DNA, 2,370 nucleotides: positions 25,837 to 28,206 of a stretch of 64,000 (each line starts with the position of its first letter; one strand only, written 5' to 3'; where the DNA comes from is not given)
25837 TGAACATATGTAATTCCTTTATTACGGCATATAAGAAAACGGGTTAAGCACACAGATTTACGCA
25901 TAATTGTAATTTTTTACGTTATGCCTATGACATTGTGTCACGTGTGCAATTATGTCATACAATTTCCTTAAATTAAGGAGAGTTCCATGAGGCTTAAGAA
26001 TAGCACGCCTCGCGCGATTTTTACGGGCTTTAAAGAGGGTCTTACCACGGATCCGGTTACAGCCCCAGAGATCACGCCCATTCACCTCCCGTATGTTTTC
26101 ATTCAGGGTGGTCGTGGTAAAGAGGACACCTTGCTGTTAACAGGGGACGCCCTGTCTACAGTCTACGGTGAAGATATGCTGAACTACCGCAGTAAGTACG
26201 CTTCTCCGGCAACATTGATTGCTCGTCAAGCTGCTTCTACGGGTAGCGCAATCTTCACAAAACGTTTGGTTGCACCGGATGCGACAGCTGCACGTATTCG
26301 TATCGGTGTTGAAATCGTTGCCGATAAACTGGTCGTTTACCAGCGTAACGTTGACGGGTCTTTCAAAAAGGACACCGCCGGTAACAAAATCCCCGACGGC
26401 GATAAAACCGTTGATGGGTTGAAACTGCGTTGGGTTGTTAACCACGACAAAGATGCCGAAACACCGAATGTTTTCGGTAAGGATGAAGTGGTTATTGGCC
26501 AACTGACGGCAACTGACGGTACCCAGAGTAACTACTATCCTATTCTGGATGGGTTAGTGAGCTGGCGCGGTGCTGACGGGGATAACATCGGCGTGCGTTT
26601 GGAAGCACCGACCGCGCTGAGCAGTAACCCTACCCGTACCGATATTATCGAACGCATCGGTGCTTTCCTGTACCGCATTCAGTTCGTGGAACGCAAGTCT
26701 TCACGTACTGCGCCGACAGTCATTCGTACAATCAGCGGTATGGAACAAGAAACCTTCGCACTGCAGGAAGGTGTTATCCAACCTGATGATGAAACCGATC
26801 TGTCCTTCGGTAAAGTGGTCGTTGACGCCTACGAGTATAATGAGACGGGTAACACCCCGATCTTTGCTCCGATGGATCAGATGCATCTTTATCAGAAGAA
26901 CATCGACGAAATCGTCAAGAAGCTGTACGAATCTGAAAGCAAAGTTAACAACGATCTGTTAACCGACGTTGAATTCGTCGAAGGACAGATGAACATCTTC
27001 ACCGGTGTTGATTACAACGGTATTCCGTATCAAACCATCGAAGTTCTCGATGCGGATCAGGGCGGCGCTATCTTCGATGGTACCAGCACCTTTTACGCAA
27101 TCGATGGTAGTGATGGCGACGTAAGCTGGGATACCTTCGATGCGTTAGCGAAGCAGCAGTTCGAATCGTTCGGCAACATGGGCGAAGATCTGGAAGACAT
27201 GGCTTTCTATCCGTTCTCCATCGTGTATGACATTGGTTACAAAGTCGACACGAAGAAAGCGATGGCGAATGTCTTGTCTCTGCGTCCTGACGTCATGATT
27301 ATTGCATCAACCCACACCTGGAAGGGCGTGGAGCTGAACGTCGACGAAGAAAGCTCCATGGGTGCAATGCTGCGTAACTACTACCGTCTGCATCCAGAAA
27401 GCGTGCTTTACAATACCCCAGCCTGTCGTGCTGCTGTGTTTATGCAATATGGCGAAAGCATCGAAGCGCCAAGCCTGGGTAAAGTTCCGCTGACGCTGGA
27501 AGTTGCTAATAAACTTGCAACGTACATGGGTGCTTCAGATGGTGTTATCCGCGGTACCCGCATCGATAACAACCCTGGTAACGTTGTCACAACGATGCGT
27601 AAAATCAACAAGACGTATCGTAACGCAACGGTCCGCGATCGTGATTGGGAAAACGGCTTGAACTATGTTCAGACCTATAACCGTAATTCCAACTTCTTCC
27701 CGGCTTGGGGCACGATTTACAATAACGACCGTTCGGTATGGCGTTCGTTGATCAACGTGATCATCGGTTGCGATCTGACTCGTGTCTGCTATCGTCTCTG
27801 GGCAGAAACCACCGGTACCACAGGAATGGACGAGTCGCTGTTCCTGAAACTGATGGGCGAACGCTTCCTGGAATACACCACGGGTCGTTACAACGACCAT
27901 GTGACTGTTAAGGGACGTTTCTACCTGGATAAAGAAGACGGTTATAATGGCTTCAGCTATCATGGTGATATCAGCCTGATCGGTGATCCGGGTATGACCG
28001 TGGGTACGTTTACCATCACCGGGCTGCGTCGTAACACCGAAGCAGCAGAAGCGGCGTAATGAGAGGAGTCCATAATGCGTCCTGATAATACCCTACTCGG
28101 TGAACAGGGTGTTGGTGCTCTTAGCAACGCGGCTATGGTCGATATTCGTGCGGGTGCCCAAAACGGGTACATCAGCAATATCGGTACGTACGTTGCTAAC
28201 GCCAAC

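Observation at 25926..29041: Sheath/tube-like gene pair framed by a palindromic upstream element, an A10 run and a strong terminator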

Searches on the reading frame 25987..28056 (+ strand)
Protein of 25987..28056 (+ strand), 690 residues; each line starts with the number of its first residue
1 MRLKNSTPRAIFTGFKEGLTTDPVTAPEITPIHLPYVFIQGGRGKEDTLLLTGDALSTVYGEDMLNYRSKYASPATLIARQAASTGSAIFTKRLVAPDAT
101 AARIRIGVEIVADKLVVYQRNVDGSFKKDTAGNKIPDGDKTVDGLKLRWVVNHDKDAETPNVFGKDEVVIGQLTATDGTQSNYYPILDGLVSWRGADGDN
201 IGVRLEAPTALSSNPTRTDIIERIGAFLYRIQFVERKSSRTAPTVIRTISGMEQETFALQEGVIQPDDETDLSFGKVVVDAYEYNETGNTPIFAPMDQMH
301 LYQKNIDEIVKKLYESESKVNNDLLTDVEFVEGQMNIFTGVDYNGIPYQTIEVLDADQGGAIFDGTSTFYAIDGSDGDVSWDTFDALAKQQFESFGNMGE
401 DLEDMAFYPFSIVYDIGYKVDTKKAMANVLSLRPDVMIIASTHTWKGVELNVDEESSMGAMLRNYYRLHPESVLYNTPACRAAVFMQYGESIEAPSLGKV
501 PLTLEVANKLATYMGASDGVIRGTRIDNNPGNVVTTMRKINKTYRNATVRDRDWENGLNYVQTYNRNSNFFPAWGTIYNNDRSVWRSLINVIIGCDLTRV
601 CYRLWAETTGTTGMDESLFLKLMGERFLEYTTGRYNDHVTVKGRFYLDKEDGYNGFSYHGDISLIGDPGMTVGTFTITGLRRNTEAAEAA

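Call 3: search_protein_families(library=phrogs, proteins=[window:25987-28056:+], max_evalue=0.01)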
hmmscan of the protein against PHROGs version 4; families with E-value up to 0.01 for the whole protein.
window:25987-28056:+ (690 aa): 2 families
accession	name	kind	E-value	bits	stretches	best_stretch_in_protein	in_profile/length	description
phrog_3242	-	tail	1.5e-189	632.8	1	4-685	6-689/692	tail sheath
phrog_24479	-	unknown function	1.7e-05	25.2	1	274-355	4-84/357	-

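Call 4: search_protein_families(library=pfam, proteins=[window:25987-28056:+], max_evalue=1)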
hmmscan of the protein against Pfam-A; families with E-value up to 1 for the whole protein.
window:25987-28056:+ (690 aa): 2 families
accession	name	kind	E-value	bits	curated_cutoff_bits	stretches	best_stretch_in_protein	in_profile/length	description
PF20961.2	phiKZ_gp29PR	-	2.9e-56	191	26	1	142-377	1-231/231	Bacteriophage phiKZ, gp29PR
PF07342.17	TscT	-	0.071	14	27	1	294-322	63-91/100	TscT toxin protein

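Call 15: search_dna_similar(query=window:25987-28056:+, collection=phages, mode=protein, max_rows=40)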
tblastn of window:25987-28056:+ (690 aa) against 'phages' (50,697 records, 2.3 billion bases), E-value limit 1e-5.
Records with a match: 290; places in all: 290; records where one place covers at least 80% of the query: 271.
Best place of each record, by identity: 95-99% 2; <60% 288.
By first word of the organism name: Pseudomonas 82; Erwinia 62; Vibrio 23; Salmonella 23; Serratia 21; Aeromonas 19; Klebsiella 16; Ralstonia 13; Escherichia 4; Burkholderia 4; and 14 more.
By host as written in the record: Erwinia amylovora 35; Pseudomonas aeruginosa 32; - 30; Erwinia amylovora ATCC 29780 19; Klebsiella pneumoniae 14; Aeromonas hydrophila 9; Pseudomonas aeruginosa PAO1 8; Ralstonia solanacearum 6; and 77 more.
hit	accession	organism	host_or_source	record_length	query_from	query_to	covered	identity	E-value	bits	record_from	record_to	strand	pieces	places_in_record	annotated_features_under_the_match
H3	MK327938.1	Escherichia phage vB_EcoM_Goslar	Escherichia coli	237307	1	690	100%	97.5%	0e+0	1395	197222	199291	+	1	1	hypothetical protein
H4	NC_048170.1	Escherichia phage vB_EcoM_Goslar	Escherichia coli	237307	1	690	100%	97.5%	0e+0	1395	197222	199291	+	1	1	tail sheath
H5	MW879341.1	Erwinia phage pEa_SNUABM_54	Erwinia amylovora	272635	2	682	99%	33.5%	6e-110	372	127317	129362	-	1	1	hypothetical protein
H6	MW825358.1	Xanthomonas phage vB_XciM_LucasX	Xanthomonas citri 306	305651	5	683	98%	33.5%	1e-114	385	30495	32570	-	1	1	hypothetical protein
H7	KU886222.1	Erwinia phage vB_EamM_Special G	Erwinia amylovora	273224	3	685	99%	32.9%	3e-103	352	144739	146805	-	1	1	181: putative tail sheath protein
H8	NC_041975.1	Erwinia phage vB_EamM_Special G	Erwinia amylovora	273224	3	685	99%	32.9%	3e-103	352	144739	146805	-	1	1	181: tail sheath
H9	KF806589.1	Erwinia phage Ea35-70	Erwinia amylovora strain Ea29-7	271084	3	685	99%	32.8%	6e-103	351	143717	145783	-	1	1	tail shealth protein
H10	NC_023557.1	Erwinia phage Ea35-70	Erwinia amylovora strain Ea29-7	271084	3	685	99%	32.8%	6e-103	351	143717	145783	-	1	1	tail sheath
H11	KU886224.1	Erwinia phage vB_EamM_RAY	Erwinia amylovora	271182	3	685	99%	32.8%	6e-103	351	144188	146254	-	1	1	putative tail sheath protein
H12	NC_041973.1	Erwinia phage vB_EamM_RAY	Erwinia amylovora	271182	3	685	99%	32.8%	6e-103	351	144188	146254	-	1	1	tail sheath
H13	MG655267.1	Erwinia phage vB_EamM_Bosolaphorus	Erwinia amylovora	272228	3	685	99%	32.8%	6e-103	351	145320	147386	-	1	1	putative tail sheath protein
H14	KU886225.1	Erwinia phage vB_EamM_Deimos-Minion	Erwinia amylovora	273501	3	685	99%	32.8%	6e-103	351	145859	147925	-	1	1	putative tail sheath protein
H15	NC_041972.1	Erwinia phage vB_EamM_Deimos-Minion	Erwinia amylovora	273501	3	685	99%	32.8%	6e-103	351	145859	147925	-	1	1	tail sheath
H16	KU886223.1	Erwinia phage vB_EamM_Simmy50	Erwinia amylovora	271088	3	685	99%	32.8%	1e-102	350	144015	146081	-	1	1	tail sheath protein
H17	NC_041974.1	Erwinia phage vB_EamM_Simmy50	Erwinia amylovora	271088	3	685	99%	32.8%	1e-102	350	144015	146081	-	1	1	tail sheath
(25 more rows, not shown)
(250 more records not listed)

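Call 16: find_related_loci(query=window:25987-28056:+, collection=viral_contigs, flank=3000)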
Query window:25987-28056:+ (690 aa) in viral_contigs; peptide patterns used: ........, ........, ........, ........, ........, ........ (x = any residue, [..] = any of these).
4 stretches matched a pattern; 4 encode a relative of the query (tblastn E <= 1e-3); 3 distinct loci.
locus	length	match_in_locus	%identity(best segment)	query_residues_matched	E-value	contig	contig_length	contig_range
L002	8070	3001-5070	98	1-690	0e+0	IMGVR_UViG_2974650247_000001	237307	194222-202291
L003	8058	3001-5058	91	1-684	0e+0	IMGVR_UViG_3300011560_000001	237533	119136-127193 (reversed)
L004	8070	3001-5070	98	1-690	0e+0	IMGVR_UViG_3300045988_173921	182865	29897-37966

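Call 17: search_solved_structures(query=window:25987-28056:+, max_evalue=0.01)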
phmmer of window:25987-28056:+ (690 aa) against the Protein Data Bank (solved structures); distinct sequences matched with E-value up to 0.01: 5.
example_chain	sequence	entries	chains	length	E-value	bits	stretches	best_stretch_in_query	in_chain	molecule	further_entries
11ei_L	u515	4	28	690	0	1548.7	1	1-690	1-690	Tail sheath protein gp29 gp29PR domain-containing protein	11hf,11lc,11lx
36za_cA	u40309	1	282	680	0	1527.8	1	3-682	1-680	Tail sheath protein gp29 gp29PR domain-containing protein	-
9xpf_A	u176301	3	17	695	3.5e-79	270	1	4-686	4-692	PHIKZ029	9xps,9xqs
8au1_A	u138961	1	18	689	9.8e-79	268.5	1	3-659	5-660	Putative tail sheath protein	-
3j0h_A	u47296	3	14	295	4.7e-29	104.3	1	99-381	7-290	PHIKZ029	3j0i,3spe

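Call 48: find_related_loci(query=window:25987-28056:+, collection=metagenome_contigs, flank=3000)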
Query window:25987-28056:+ (690 aa) in metagenome_contigs; peptide patterns used: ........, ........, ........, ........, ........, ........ (x = any residue, [..] = any of these).
36 stretches matched a pattern; 6 encode a relative of the query (tblastn E <= 1e-3); 5 distinct loci.
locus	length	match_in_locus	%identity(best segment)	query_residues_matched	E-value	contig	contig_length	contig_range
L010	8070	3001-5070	99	1-690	0e+0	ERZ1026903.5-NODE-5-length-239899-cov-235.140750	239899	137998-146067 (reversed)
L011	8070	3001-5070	98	1-690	0e+0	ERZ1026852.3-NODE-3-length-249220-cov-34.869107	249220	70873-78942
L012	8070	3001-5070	98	1-690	0e+0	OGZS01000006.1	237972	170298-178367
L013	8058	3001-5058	90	1-684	0e+0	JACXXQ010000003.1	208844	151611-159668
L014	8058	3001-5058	91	1-684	0e+0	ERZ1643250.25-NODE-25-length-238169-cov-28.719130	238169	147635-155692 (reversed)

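Call 70: find_homologous_proteins(query=window:25987-28056:+, max_evalue=1e-20)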
Query window:25987-28056:+ (690 aa): 98 proteins with E <= 1e-20 among 8000 candidates.
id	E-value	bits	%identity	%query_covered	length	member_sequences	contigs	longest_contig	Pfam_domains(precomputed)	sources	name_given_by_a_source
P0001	0.0e+0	1571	100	100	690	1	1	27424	PF20961.4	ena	-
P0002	0.0e+0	1565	99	100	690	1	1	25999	PF20961.4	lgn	-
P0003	0.0e+0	1562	99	100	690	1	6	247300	PF20961.4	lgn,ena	-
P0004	0.0e+0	1560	98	100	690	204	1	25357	PF20961.4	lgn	-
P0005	0.0e+0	1559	98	100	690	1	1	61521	PF20961.4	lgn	-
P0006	0.0e+0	1557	98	100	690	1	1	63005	PF20961.4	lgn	-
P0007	0.0e+0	1556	98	100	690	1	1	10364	PF20961.4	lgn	-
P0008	0.0e+0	1555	98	100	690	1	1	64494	PF20961.4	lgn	-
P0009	0.0e+0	1554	98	100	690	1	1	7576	PF20961.4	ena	-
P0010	0.0e+0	1554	98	100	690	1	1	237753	PF20961.4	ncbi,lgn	-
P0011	0.0e+0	1554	98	100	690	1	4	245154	PF20961.4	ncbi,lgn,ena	ncbi:TPA: hypothetical protein ACO4GF_005023 [Escherichia coli]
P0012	0.0e+0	1553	98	100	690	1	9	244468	PF20961.4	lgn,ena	-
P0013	0.0e+0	1553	98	100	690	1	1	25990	PF20961.4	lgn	-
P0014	0.0e+0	1553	98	100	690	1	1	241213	PF20961.4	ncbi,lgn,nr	ncbi:hypothetical protein ZK44_00525 [Salmonella enterica subsp. enterica serovar Corvallis]|nr:hypo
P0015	0.0e+0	1553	98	100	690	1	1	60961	PF20961.4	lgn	-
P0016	0.0e+0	1553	98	100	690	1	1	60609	PF20961.4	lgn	-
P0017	0.0e+0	1553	98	100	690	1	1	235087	PF20961.4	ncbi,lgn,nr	ncbi:hypothetical protein R8O82_001382 [Escherichia coli]|nr:hypothetical protein [Escherichia coli]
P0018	0.0e+0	1552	98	100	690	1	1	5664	PF20961.4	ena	-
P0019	0.0e+0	1552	98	100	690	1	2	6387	PF20961.4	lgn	-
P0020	0.0e+0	1552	98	100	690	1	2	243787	PF20961.4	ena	-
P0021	0.0e+0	1552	98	100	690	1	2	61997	PF20961.4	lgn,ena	-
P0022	0.0e+0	1551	98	100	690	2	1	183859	PF20961.4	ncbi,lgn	-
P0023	0.0e+0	1551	98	100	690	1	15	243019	PF20961.4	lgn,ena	-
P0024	0.0e+0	1551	98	100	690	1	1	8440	PF20961.4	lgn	-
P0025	0.0e+0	1551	98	100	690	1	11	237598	PF20961.4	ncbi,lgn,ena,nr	ncbi:hypothetical protein BGN33_06020 [Salmonella enterica subsp. enterica serovar Enteritidis]|nr:h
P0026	0.0e+0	1550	98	100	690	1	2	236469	PF20961.4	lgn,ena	-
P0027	0.0e+0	1549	98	100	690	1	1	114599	PF20961.4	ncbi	ncbi:hypothetical protein AB9A94_14510 [Escherichia coli]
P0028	0.0e+0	1549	98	100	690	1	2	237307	PF20961.4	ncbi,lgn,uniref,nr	ncbi:hypothetical protein Goslar_00217 [Escherichia phage vB_EcoM_Goslar]|uniref:Tail sheath protein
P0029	0.0e+0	1549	98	100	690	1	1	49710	PF20961.4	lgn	-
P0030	0.0e+0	1547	97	100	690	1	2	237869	PF20961.4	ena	-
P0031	0.0e+0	1547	97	100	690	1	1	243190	PF20961.4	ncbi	-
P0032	0.0e+0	1547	97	100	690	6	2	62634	PF20961.4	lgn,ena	-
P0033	0.0e+0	1546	98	100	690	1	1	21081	PF20961.4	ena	-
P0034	0.0e+0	1546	97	100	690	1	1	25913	PF20961.4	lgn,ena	-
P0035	0.0e+0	1544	97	100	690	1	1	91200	PF20961.4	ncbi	ncbi:hypothetical protein ACS33Y_003885 [Salmonella enterica subsp. enterica serovar Newport]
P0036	0.0e+0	1544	97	100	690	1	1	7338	PF20961.4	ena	-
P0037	0.0e+0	1543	97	100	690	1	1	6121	PF20961.4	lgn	-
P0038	0.0e+0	1543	97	100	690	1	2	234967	PF20961.4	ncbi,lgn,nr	ncbi:hypothetical protein ZJ33_01905 [Salmonella enterica subsp. enterica serovar Corvallis]|nr:hypo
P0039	0.0e+0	1543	97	100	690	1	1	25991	PF20961.4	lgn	-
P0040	0.0e+0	1542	97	100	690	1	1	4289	PF20961.4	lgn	-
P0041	0.0e+0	1541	97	100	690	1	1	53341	PF20961.4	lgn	-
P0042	0.0e+0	1540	97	100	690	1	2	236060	PF20961.4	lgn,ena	-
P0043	0.0e+0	1540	97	100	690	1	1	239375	PF20961.4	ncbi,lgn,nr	ncbi:hypothetical protein AAB97_000108 [Salmonella enterica subsp. enterica]|nr:hypothetical protein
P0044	0.0e+0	1540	97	100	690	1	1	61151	PF20961.4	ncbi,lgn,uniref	ncbi:hypothetical protein ACQCZE_16810 [Escherichia coli]|uniref:hypothetical protein n=1 Tax=Escher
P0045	0.0e+0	1540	97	100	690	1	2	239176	PF20961.4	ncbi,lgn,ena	-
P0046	0.0e+0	1540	97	100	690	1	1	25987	PF20961.4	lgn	-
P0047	0.0e+0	1539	97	100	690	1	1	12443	PF20961.4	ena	-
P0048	0.0e+0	1539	97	100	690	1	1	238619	PF20961.4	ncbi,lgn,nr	ncbi:hypothetical protein NPH16_003937 [Salmonella enterica]|nr:hypothetical protein [Salmonella ent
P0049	0.0e+0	1539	97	100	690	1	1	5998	PF20961.4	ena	-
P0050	0.0e+0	1539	97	100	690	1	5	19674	PF20961.4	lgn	-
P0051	0.0e+0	1538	97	100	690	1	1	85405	PF20961.4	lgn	-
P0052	0.0e+0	1538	97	100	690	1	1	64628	PF20961.4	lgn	-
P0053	0.0e+0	1537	97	100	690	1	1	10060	PF20961.4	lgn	-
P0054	0.0e+0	1537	97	100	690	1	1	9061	PF20961.4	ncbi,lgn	-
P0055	0.0e+0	1537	97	100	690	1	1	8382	PF20961.4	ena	-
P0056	0.0e+0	1537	97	100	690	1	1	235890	PF20961.4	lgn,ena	-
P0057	0.0e+0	1537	97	100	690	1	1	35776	PF20961.4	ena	-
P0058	0.0e+0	1537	97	100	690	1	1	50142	PF20961.4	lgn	-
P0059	0.0e+0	1536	97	100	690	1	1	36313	PF20961.4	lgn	-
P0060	0.0e+0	1535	96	100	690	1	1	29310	PF20961.4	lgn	-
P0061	0.0e+0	1535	97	100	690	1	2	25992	PF20961.4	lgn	-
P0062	0.0e+0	1535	97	100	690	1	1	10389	PF20961.4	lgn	-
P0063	0.0e+0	1450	99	93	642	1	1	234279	PF20961.4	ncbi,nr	ncbi:hypothetical protein G4E76_003911 [Salmonella enterica]|nr:hypothetical protein [Salmonella ent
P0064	0.0e+0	1440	91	100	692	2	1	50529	PF20961.4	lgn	-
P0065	0.0e+0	1439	98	93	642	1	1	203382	PF20961.4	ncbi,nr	ncbi:hypothetical protein A3T34_11410 [Salmonella enterica subsp. enterica serovar Enteritidis]|nr:h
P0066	0.0e+0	1438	90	100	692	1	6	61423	PF20961.4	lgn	-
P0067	0.0e+0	1438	90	100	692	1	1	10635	PF20961.4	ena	-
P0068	0.0e+0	1437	90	100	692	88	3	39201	PF20961.4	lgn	-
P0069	0.0e+0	1434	90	100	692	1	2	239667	PF20961.4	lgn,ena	-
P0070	0.0e+0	1434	90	100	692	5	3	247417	PF20961.4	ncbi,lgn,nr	ncbi:hypothetical protein RNF90_000211 [Shigella flexneri]|nr:hypothetical protein [Shigella flexner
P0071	0.0e+0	1429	90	100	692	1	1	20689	PF20961.4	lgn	-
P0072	0.0e+0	1428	90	100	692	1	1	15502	PF20961.4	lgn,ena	-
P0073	0.0e+0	1427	90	100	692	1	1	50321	PF20961.4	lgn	-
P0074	0.0e+0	1425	90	100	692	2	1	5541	PF20961.4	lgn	-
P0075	0.0e+0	1421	89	100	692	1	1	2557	PF20961.4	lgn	-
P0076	0.0e+0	1413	89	100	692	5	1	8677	PF20961.4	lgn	-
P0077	0.0e+0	1399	100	89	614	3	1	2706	PF20961.4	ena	-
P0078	0.0e+0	1295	96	85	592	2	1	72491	PF20961.4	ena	-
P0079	0.0e+0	1208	75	100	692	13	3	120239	PF20961.4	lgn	-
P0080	0.0e+0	1199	98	78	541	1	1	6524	PF20961.4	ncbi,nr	ncbi:hypothetical protein DQE47_24665, partial [Salmonella enterica subsp. enterica serovar Weltevre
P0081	0.0e+0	1044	96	70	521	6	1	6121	PF20961.4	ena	-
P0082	5.2e-275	932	94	63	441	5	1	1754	PF20961.4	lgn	-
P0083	1.4e-129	452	36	98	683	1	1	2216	PF20961.4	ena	-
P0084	2.0e-126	441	36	98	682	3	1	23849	PF20961.4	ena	-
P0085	3.7e-117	410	34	98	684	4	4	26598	PF20961.4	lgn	-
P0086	4.6e-113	397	33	98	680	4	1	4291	PF20961.4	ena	-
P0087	1.5e-112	395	33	98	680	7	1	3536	PF20961.4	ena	-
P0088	1.2e-108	382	33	98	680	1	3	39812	PF20961.4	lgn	-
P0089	4.0e-107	377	32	99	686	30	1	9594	PF20961.4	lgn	-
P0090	7.3e-101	357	32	99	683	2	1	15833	PF20961.4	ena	-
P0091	9.6e-97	343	32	100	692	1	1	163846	PF20961.4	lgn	-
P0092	8.0e-91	323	30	99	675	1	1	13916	PF20961.4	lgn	-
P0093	2.8e-89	318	29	99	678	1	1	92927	PF20961.4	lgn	-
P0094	5.8e-81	291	29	99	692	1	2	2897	PF20961.4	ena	-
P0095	9.4e-81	290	30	99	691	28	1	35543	PF20961.4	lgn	-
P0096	3.8e-77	278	29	99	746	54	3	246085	PF20961.4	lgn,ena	-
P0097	2.9e-76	275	29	99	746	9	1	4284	PF20961.4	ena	-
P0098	4.9e-75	271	30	97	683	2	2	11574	PF20961.4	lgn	-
